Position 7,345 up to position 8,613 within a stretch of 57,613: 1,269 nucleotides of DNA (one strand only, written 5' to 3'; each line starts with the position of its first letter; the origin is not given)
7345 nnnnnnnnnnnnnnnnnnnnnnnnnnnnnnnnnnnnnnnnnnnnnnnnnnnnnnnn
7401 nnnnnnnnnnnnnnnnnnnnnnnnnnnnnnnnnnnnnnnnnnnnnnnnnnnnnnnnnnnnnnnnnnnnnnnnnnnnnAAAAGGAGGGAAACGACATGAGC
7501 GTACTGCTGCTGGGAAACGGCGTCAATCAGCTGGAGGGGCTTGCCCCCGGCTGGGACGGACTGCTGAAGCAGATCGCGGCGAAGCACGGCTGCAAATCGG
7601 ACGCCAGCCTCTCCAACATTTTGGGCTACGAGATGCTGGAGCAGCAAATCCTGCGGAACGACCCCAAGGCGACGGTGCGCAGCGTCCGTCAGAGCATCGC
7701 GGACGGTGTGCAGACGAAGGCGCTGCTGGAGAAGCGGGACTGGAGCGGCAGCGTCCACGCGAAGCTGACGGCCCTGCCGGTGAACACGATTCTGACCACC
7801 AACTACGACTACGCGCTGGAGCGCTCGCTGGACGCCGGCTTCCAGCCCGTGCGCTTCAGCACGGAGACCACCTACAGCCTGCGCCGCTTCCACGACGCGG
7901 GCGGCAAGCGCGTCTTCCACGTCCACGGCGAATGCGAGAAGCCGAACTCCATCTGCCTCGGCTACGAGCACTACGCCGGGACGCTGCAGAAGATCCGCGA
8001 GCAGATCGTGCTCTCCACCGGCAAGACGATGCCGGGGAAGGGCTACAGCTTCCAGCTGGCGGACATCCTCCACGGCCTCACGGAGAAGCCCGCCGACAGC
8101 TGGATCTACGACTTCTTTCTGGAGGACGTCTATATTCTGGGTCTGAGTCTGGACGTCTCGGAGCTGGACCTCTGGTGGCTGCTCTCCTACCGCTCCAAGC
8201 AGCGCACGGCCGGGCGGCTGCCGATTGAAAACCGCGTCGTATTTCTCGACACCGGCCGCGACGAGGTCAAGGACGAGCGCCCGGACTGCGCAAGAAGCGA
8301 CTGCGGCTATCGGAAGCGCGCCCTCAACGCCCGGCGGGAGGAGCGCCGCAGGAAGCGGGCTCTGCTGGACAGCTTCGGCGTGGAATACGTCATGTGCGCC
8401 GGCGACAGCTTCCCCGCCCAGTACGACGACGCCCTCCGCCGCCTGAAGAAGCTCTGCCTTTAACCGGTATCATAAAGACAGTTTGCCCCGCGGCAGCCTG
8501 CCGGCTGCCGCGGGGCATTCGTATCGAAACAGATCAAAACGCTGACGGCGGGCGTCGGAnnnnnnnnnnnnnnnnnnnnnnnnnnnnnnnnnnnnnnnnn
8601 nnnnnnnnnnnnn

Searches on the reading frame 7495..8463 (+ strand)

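Call 7: search_protein_families(library=pfam, proteins=[window:7495-8463:+], max_evalue=0.01)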
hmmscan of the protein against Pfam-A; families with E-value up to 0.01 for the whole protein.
window:7495-8463:+ (322 aa): 2 families
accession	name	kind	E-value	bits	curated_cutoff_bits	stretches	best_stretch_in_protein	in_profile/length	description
PF13289.12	SIR2_2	-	7.5e-10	39.5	24.5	1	98-165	2-68/141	SIR2-like domain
PF14253.11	AbiH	-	4.1e-06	27.5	30.9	1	53-232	104-247/260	Bacteriophage abortive infection AbiH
